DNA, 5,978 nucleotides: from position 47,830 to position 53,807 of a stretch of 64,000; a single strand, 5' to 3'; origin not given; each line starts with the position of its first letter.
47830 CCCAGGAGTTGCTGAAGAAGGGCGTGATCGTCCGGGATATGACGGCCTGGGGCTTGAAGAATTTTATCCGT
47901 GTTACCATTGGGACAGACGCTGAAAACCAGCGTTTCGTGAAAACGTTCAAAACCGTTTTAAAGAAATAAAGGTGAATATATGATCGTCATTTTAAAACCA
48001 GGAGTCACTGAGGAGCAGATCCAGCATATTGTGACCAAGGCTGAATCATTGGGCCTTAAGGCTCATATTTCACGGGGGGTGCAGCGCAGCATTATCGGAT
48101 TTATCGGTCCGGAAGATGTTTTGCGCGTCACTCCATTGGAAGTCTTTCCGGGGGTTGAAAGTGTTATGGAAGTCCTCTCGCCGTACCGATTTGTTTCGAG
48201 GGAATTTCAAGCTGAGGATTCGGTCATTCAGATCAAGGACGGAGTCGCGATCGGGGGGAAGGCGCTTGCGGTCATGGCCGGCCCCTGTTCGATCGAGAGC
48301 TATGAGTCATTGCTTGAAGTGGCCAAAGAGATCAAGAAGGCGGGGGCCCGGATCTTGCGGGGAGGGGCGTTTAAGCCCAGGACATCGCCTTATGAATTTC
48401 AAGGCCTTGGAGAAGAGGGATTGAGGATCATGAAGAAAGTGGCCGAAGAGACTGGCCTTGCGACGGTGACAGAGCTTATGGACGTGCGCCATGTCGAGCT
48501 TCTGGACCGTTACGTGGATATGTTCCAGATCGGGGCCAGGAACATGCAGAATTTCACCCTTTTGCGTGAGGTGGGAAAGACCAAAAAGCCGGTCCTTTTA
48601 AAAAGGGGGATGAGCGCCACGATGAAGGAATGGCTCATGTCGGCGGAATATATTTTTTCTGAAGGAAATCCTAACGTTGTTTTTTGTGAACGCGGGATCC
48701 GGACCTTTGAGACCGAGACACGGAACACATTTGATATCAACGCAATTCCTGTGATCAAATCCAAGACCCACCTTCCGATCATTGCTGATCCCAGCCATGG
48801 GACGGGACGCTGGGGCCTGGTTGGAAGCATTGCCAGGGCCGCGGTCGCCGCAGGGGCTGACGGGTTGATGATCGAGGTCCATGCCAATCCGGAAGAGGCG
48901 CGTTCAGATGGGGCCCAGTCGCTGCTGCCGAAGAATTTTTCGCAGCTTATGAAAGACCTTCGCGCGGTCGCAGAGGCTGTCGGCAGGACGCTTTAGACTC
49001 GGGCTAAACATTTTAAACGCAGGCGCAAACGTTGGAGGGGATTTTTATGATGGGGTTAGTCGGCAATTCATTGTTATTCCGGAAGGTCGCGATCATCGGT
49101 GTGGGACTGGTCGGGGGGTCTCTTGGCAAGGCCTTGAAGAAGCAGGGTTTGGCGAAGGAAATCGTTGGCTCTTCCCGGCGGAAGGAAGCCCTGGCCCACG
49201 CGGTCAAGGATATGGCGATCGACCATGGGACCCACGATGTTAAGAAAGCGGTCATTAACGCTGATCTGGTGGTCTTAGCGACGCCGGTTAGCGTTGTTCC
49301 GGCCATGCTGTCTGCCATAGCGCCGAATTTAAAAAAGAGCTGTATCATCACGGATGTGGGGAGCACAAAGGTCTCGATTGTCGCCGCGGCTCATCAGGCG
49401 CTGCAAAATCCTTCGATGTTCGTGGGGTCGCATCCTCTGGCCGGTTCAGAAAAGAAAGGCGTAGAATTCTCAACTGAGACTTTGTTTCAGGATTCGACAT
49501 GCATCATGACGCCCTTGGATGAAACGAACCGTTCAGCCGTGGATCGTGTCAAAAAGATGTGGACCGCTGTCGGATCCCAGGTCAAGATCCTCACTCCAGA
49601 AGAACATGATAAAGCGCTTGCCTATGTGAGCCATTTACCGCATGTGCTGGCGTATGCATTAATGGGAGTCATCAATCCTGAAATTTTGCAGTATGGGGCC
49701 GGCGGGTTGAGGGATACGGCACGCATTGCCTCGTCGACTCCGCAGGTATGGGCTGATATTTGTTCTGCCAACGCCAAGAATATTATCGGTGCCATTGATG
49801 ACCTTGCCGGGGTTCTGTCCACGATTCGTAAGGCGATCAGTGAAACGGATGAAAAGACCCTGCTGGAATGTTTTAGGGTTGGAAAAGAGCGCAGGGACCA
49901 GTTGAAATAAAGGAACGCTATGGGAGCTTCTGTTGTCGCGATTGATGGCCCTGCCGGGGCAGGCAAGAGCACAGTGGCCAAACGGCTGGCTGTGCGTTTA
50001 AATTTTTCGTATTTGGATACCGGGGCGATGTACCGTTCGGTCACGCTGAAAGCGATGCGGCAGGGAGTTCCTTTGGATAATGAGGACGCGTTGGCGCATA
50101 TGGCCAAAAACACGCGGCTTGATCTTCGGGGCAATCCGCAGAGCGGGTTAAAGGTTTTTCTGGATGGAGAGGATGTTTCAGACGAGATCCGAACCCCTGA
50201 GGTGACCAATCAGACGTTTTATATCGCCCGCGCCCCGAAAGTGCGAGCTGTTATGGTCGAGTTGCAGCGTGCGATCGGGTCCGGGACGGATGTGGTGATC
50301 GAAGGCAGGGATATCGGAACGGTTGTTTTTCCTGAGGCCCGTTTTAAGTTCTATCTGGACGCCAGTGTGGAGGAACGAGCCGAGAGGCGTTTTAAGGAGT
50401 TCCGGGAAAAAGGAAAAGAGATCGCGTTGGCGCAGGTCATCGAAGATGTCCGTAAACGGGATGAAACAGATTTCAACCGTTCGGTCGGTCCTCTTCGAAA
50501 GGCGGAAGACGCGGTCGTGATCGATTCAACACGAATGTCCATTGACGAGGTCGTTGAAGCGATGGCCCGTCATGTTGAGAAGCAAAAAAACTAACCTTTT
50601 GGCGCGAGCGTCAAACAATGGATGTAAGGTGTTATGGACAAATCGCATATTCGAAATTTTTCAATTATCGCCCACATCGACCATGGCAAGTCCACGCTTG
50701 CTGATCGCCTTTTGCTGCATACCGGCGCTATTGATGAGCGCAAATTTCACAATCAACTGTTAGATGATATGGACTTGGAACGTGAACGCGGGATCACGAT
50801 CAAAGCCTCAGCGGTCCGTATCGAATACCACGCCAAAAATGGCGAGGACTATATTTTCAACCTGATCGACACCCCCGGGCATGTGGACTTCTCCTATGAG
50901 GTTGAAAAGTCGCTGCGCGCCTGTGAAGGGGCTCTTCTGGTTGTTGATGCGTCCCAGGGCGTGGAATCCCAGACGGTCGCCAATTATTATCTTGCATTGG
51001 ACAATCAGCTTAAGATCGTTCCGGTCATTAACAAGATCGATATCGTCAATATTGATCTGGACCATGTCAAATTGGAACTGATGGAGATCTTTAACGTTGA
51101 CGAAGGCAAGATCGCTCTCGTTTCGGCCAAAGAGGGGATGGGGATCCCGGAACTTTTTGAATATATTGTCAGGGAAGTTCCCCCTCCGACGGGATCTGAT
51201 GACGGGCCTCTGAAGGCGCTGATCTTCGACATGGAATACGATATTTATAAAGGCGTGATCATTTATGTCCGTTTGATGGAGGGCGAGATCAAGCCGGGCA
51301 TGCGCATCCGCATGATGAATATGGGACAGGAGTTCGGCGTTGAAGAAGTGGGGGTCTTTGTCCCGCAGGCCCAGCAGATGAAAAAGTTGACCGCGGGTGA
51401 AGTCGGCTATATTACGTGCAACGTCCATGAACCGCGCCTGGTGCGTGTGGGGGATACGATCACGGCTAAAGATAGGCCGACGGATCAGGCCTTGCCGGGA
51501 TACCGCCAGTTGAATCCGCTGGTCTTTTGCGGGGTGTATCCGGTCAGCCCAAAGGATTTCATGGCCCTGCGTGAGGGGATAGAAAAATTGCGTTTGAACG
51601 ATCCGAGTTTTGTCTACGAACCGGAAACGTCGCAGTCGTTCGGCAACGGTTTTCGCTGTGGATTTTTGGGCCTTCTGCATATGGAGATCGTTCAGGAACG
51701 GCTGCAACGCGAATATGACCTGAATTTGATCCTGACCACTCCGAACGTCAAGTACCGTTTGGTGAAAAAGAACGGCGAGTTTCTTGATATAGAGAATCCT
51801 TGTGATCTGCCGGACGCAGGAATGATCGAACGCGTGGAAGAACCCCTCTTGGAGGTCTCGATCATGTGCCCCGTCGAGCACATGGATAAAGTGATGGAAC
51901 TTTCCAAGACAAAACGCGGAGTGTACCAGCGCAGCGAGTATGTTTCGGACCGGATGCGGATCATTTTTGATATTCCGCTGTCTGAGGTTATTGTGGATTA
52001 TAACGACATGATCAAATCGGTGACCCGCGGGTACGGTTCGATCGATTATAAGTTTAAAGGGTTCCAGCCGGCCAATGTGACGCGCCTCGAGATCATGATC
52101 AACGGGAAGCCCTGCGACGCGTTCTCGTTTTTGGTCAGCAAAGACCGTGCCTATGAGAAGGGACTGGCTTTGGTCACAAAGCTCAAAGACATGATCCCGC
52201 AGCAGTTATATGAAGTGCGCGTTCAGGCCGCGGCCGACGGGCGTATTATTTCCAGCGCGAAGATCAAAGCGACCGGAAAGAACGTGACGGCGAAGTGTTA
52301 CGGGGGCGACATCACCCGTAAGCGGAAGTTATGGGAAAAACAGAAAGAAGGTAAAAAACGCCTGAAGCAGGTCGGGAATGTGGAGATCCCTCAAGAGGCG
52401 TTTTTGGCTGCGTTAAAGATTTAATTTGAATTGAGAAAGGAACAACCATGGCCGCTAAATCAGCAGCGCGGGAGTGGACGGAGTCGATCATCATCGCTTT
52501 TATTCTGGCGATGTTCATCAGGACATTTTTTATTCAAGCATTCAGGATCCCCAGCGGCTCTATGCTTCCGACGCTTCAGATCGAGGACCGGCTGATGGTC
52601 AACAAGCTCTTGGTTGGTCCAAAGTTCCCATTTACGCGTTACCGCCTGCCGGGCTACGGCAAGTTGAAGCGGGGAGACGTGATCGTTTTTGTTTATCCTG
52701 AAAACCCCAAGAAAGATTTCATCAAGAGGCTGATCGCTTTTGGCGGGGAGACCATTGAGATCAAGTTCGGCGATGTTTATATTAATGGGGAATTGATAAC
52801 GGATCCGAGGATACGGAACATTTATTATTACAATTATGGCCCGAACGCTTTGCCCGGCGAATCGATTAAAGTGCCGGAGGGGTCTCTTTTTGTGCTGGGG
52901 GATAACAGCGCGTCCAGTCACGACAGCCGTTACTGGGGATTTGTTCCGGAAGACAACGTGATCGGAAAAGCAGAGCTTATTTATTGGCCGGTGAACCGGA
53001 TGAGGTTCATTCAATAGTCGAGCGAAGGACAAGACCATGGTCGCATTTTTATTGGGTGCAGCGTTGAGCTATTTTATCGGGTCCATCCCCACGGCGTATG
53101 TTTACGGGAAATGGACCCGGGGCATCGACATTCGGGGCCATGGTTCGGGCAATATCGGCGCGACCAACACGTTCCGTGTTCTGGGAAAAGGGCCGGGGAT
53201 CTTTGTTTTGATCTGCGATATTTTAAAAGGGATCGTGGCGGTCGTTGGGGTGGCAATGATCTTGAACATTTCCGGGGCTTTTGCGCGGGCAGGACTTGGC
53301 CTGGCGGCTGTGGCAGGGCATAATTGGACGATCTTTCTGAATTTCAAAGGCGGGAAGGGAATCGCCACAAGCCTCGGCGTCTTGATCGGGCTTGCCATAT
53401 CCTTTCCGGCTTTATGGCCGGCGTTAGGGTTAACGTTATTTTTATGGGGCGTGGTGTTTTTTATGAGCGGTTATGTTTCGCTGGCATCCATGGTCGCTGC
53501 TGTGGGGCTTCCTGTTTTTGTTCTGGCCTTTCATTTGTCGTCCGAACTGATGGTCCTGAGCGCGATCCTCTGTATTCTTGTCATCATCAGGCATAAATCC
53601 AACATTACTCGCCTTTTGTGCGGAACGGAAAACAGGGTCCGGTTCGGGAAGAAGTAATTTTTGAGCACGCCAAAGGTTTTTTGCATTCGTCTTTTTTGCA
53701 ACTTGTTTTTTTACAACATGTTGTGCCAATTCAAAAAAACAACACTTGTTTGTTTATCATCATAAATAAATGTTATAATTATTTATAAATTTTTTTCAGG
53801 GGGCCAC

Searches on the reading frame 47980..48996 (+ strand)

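Call 56: search_protein_families(library=pfam, proteins=[window:47980-48996:+], max_evalue=0.0001)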
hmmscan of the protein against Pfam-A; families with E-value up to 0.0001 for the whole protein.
window:47980-48996:+ (338 aa): 3 families
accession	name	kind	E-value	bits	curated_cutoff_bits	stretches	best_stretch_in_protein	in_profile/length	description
PF00793.26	DAHP_synth_1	-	1.1e-82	277.4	25.5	1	83-327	4-261/270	DAHP synthetase I family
PF18152.6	DAHP_snth_FXD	-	3.5e-21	75.2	27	1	1-66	1-66/67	DAHP synthase ferredoxin-like domain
PF03102.20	NeuB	-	2.2e-15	57.2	22.1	1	139-336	49-238/241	NeuB family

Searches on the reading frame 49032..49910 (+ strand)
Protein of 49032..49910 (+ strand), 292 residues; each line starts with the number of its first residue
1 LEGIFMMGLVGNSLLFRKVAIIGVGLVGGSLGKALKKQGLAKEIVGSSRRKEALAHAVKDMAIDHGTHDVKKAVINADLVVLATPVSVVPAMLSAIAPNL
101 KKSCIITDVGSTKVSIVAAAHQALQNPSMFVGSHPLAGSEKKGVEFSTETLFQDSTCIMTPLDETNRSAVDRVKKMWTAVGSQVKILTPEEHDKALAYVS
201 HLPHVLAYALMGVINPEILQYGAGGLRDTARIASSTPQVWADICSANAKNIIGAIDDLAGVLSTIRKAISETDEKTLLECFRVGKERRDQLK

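Call 56: search_protein_families(library=pfam, proteins=[window:49032-49910:+], max_evalue=0.0001)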
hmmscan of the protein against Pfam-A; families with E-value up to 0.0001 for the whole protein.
window:49032-49910:+ (292 aa): 5 families
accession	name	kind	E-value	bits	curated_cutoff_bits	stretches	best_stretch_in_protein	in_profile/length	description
PF02153.23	PDH_N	-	2.3e-38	131.6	26.5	1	31-184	1-152/154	Prephenate dehydrogenase, nucleotide-binding domain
PF20463.3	PDH_C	-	2.2e-22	79.7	22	1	188-282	1-101/102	Prephenate dehydrogenase, dimerization domain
PF03807.23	F420_oxidored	-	8.2e-13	49.2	21.6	1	18-106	1-89/94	NADP oxidoreductase coenzyme F420-dependent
PF03446.21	NAD_binding_2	-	6.4e-07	30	21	1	18-142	1-125/161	NAD binding domain of 6-phosphogluconate dehydrogenase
PF07991.19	KARI_N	-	4e-06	26.9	20.6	1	17-105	5-90/165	Acetohydroxy acid isomeroreductase, NADPH-binding domain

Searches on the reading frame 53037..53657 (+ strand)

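Call 89: search_protein_families(library=pfam, proteins=[window:53037-53657:+], max_evalue=0.01)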
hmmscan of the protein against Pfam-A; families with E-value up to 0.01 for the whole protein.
window:53037-53657:+ (206 aa): 1 family
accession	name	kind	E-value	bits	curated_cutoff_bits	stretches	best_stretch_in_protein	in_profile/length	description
PF02660.20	G3P_acyltransf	-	3.4e-53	180.6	24.1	1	10-193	1-164/164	Glycerol-3-phosphate acyltransferase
